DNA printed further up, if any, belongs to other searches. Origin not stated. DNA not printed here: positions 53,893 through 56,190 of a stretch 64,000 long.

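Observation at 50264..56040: Uncharacterised envelope-glycosylation locus: GT2 / [GT2-ATGA-SAM methyltransferase-FrhB-like Fe-S flavoprotein] / divergent 665-aa GT-C-like protein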

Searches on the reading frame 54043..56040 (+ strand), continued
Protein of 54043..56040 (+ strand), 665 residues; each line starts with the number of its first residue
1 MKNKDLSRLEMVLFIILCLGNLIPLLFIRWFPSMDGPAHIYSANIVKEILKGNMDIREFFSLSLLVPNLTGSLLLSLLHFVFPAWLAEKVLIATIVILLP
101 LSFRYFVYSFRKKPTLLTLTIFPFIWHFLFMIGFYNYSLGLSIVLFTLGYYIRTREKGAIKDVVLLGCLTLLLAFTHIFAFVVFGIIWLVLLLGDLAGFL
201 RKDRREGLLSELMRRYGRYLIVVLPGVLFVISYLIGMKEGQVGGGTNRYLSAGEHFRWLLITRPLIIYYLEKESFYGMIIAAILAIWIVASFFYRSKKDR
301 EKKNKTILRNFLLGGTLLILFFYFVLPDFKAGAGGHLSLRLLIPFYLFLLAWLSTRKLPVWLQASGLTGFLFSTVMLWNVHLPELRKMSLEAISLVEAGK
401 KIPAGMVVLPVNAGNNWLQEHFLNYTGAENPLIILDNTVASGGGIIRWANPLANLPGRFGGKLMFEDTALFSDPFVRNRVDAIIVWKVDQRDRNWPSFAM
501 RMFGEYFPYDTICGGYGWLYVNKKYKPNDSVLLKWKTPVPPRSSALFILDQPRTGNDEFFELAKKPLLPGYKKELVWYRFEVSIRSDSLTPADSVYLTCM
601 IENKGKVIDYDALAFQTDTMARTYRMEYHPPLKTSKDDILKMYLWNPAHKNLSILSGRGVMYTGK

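Call 80: search_protein_representatives(alignment_id=A2)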
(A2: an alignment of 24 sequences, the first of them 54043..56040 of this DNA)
Query: 24 sequences, 527 profile positions. Proteins with E-value up to 0.001 (for the whole library): 8702; up to 1e-10: 5375; up to 1e-30: 2418. The best 150 are listed.
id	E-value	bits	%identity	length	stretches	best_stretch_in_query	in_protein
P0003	2.3e-198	676.5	-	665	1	2-526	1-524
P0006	4.0e-170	583.3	-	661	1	2-526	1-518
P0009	1.1e-168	578.6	-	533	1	3-526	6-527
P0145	1.1e-163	562.1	-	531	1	1-525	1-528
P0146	6.2e-163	559.6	-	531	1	5-525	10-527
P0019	6.8e-160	549.6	-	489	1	35-525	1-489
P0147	4.8e-158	543.5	-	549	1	10-526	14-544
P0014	2.7e-156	537.7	-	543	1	3-525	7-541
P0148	4.7e-154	530.3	-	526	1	11-526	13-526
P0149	2.7e-153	527.8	-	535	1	4-525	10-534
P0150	3.6e-152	524.0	-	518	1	5-524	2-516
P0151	6.6e-152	523.2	-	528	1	4-525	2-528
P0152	1.3e-150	519.0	-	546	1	2-525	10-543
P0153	4.1e-150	517.3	-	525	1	5-525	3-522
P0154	4.2e-150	517.3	-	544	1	5-525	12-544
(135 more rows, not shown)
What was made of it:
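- Tried and rejected: The exhaustive profile search overturned this, finding 8,702 representatives (call 80).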

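Call 82: search_protein_families(library=pfam, alignment_id=A3, max_evalue=0.01)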
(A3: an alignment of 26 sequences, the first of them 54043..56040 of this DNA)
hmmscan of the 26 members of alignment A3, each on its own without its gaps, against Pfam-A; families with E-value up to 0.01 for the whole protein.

A. member 1, window:54043-56040:+ (665 aa): 0 families

B. families by the number of members that match (of 26 scanned): 1 family
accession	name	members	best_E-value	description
PF19780.4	DUF6265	1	0.00016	Domain of unknown function (DUF6265)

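Call 83: search_protein_families(library=ncbifam, alignment_id=A3, max_evalue=0.01)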
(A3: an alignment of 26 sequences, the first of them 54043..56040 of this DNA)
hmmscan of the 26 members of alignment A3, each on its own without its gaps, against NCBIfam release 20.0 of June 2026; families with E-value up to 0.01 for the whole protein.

A. member 1, window:54043-56040:+ (665 aa): 0 families

B. families by the number of members that match (of 26 scanned): 1 family
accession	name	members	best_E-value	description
NF047440.1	LA3751_2_3_fam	1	0.0075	LA_3751/LA_3752 family putative glycosyltransferase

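Call 84: search_solved_structures(query=A3, max_evalue=10)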
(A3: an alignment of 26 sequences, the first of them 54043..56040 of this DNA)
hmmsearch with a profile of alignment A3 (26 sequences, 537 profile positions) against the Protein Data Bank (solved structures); distinct sequences matched with E-value up to 10: 7.
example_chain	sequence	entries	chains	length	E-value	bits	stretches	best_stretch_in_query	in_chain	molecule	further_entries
2maw_A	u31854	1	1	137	0.07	15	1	60-186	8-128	Neuronal acetylcholine receptor subunit alpha-7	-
7rpm_A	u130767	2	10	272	1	11.1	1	60-171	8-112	Neuronal acetylcholine receptor subunit alpha-7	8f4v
6vve_A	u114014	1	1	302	1.1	11.1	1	487-535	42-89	Dot/Icm T4SS effector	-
6vvc_A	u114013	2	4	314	1.1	11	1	487-535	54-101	Dot/Icm T4SS effector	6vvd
2lly_A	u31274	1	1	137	1.4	10.7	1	53-160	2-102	Neuronal acetylcholine receptor subunit alpha-4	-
7z0o_E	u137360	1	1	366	1.6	10.4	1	34-67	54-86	RNA polymerase I-specific transcription initiation factor RRN9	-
9viq_A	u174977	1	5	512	2.6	9.8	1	60-171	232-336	Neuronal acetylcholine receptor subunit alpha-7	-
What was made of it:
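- On GT-C glycosyltransferases: No PDB sequence hit (call 84).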

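Call 86: find_related_loci(query=A3, collection=metagenome_contigs, flank=7000)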
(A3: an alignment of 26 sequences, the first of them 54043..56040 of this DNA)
Query A3 (665 aa) in metagenome_contigs; peptide patterns used: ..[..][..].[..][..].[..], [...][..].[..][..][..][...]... (x = any residue, [..] = any of these).
600 stretches matched a pattern (row limit reached: there are more); 399 encode a relative of the query (tblastn E <= 1e-3); the best 80 are kept; 80 distinct loci.
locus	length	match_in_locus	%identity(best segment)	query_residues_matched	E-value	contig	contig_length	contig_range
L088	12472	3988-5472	30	4-496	3e-60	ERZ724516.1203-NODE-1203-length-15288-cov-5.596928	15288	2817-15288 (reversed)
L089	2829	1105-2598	29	1-491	1e-57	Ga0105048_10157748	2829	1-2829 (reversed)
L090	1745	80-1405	32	10-450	8e-59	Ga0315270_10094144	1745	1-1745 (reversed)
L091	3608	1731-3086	31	4-443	2e-55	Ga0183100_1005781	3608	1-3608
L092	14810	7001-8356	30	7-450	1e-54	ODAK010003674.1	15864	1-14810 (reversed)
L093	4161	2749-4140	31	2-463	1e-54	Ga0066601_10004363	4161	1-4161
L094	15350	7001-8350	30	4-443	1e-53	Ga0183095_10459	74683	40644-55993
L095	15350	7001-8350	30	4-443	1e-53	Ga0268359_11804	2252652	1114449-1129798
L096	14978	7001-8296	29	27-461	1e-52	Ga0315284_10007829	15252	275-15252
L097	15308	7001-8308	31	8-443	6e-53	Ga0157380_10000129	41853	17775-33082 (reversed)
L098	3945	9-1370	31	29-469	3e-51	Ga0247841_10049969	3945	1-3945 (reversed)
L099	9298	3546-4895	29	21-467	6e-51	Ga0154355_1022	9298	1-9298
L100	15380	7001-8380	29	7-461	1e-50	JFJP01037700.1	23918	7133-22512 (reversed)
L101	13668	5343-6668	32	10-443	7e-51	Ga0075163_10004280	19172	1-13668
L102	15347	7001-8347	32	4-437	2e-50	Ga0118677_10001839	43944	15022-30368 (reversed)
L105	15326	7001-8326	30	10-450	3e-50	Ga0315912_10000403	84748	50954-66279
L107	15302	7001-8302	31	4-441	2e-48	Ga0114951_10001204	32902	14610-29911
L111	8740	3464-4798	27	6-442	4e-48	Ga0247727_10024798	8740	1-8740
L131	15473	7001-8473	28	1-485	3e-43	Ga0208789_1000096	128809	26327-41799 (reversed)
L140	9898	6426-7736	27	7-451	3e-40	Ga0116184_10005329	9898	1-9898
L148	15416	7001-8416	27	23-493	1e-39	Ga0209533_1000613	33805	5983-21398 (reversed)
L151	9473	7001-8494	27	7-517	2e-39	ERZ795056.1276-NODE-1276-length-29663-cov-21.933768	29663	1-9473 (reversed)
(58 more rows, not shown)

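Call 89: search_protein_families(library=pfam, proteins=[L148:8590-10407:+, L140:3655-5076:+, L151:5658-6950:+, L107:8576-10207:+, L131:8826-9563:-, L107:13009-15261:-, L105:8590-10104:+], max_evalue=0.001)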
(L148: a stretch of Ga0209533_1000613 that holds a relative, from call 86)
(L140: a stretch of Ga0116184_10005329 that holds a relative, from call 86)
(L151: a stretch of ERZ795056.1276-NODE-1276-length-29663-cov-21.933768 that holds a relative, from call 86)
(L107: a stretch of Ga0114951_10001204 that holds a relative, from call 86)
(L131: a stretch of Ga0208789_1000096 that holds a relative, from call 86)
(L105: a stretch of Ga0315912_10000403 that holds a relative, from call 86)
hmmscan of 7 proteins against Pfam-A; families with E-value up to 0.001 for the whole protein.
L148:8590-10407:+ (605 aa): 1 family
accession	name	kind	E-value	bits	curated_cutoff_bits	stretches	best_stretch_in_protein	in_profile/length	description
PF13231.12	PMT_2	-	1.1e-05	26.1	26.1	1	125-267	23-156/160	Dolichyl-phosphate-mannose-protein mannosyltransferase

L140:3655-5076:+ (473 aa): 2 families
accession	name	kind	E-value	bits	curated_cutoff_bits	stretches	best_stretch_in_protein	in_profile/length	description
PF03062.24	MBOAT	-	3.3e-35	122.4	27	1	77-347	12-297/337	MBOAT, membrane-bound O-acyltransferase family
PF13813.11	MBOAT_2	-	5.1e-06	27.1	25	1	264-326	2-66/85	Membrane bound O-acyl transferase family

L151:5658-6950:+ (430 aa): 1 family
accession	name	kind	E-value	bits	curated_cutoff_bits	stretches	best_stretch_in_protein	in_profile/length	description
PF16822.11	ALGX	-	2.2e-11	44.4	26.5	1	95-236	1-135/268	SGNH hydrolase-like domain, acetyltransferase AlgX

L107:8576-10207:+ (543 aa): 2 families
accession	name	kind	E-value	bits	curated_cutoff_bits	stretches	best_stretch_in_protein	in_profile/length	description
PF13231.12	PMT_2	-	1.5e-09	38.7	26.1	1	93-229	4-138/160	Dolichyl-phosphate-mannose-protein mannosyltransferase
PF02366.24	PMT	-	3.4e-05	24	22.7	1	93-261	63-236/245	Dolichyl-phosphate-mannose-protein mannosyltransferase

L131:8826-9563:- (245 aa): 0 families

L107:13009-15261:- (750 aa): 2 families
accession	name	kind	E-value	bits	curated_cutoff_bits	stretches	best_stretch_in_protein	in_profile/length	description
PF00912.28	Transgly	-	3.4e-57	193.2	27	1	68-241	7-177/178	Transglycosylase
PF00905.27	Transpeptidase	-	1.5e-21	77.3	22.1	1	429-666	6-267/299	Penicillin binding protein transpeptidase domain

L105:8590-10104:+ (504 aa): 0 families
